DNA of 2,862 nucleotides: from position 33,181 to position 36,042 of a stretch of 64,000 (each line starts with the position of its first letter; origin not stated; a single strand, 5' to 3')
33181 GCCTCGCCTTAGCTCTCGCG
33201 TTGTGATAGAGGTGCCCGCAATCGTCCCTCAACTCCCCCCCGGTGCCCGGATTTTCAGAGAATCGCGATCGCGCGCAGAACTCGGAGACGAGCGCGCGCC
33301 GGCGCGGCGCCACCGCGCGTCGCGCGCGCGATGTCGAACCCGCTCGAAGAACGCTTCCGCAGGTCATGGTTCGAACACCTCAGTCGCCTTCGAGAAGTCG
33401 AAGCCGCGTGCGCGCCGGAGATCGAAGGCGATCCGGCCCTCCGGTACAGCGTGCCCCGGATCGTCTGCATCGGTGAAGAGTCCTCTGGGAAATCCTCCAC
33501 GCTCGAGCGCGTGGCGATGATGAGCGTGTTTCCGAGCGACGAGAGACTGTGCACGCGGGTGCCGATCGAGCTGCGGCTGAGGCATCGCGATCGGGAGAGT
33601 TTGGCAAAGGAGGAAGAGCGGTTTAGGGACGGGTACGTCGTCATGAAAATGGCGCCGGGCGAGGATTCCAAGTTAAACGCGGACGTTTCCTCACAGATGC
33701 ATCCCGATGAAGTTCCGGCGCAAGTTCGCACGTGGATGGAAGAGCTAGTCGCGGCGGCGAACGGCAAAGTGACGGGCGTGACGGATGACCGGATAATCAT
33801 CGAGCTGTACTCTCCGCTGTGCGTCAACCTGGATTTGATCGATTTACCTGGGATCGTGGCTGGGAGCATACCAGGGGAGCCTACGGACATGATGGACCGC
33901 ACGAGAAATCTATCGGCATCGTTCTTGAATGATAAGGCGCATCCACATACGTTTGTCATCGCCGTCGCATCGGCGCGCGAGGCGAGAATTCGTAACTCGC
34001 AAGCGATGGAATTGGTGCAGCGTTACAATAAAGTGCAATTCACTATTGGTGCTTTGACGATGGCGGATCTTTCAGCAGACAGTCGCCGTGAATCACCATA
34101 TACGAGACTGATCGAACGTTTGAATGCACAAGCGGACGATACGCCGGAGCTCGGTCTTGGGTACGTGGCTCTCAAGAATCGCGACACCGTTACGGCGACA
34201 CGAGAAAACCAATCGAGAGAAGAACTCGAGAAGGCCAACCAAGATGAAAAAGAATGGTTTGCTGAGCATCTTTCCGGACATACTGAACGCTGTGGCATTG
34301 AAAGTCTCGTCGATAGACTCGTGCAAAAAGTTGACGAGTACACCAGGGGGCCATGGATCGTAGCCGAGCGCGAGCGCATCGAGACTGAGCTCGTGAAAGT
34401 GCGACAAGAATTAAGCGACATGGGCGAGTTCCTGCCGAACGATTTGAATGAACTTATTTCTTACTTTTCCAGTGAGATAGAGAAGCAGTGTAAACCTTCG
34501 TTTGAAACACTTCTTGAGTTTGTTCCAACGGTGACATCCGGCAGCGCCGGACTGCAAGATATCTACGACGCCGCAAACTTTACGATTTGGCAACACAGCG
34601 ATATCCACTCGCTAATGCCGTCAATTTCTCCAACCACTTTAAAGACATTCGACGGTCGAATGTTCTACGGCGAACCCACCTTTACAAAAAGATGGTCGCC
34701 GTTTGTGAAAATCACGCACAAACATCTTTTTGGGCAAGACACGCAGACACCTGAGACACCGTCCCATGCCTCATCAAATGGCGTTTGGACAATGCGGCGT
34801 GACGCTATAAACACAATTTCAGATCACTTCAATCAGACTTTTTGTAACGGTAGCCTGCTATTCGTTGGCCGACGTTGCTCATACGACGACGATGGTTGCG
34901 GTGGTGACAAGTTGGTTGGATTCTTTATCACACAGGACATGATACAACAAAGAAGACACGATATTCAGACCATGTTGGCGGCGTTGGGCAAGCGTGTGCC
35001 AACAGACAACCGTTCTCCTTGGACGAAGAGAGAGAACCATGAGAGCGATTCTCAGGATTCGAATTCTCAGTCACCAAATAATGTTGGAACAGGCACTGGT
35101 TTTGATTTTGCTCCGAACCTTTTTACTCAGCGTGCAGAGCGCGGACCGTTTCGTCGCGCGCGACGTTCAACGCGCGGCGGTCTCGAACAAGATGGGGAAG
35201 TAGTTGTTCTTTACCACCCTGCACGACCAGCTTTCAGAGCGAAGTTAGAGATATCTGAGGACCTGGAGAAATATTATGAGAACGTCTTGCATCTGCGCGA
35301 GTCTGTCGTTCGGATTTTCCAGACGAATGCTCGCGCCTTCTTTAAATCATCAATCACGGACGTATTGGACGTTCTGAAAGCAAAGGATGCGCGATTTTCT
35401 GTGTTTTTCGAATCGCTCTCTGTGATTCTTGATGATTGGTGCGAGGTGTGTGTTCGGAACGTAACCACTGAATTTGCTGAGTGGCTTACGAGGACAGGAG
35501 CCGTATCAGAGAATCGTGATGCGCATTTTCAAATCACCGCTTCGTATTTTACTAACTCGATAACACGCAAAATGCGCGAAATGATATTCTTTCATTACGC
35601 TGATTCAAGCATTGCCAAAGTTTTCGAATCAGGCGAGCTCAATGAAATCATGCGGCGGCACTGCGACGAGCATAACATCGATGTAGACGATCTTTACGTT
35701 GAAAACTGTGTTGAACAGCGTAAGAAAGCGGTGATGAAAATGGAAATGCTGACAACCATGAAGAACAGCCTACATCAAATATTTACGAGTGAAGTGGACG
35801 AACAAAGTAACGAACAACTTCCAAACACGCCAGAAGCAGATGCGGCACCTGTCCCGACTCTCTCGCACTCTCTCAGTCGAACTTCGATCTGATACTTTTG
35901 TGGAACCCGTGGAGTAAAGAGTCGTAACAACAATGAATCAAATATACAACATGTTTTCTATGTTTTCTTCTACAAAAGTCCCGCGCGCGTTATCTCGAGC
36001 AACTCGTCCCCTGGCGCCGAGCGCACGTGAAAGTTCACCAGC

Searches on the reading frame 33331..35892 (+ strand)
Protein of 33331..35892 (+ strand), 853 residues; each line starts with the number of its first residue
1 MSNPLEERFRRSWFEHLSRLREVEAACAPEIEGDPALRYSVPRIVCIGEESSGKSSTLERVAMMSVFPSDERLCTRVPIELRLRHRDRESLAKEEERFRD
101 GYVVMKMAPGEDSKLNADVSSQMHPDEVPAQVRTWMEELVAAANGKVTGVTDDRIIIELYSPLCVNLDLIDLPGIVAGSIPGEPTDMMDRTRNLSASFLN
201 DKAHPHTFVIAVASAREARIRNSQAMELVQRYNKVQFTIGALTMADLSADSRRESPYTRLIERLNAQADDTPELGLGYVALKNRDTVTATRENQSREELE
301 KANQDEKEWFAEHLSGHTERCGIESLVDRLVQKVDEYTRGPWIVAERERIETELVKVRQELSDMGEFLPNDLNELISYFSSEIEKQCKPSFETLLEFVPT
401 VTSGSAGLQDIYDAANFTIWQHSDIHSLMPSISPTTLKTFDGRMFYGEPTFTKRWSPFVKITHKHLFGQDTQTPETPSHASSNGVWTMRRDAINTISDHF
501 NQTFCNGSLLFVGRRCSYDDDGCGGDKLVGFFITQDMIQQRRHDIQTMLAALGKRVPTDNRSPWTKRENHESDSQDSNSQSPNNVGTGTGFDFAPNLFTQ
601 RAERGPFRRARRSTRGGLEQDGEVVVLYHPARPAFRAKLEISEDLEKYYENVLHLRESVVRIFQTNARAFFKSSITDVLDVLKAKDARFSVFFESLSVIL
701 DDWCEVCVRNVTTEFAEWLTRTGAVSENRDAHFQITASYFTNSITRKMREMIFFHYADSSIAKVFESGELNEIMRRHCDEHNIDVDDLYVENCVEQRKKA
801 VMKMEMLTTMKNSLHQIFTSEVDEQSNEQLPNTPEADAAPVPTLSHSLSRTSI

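Call 8: search_protein_families(library=pfam, proteins=[window:33331-35892:+])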
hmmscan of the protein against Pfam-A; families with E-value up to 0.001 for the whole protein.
window:33331-35892:+ (853 aa): 3 families
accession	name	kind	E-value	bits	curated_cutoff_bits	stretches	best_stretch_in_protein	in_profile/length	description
PF00350.29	Dynamin_N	-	7.4e-19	68.8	27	1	44-233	1-155/168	Dynamin family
PF01031.25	Dynamin_M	-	1.5e-08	34.7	28.5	1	273-385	12-120/287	Dynamin central region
PF01926.29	MMR_HSR1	-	0.00024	21.6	21.9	0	43-87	1-45/113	50S ribosome-binding GTPase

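Call 54: find_related_loci(query=window:33331-35892:+, collection=viral_contigs, flank=5000)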
Query window:33331-35892:+ (853 aa) in viral_contigs; peptide patterns used: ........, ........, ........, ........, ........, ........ (x = any residue, [..] = any of these).
1 stretches matched a pattern, but none encodes a relative of the query by tblastn (E <= 1e-3).
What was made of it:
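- Tried and rejected: A viral origin for the lineage-specific dynamin gene: the IMG/VR scan was negative (call 54).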
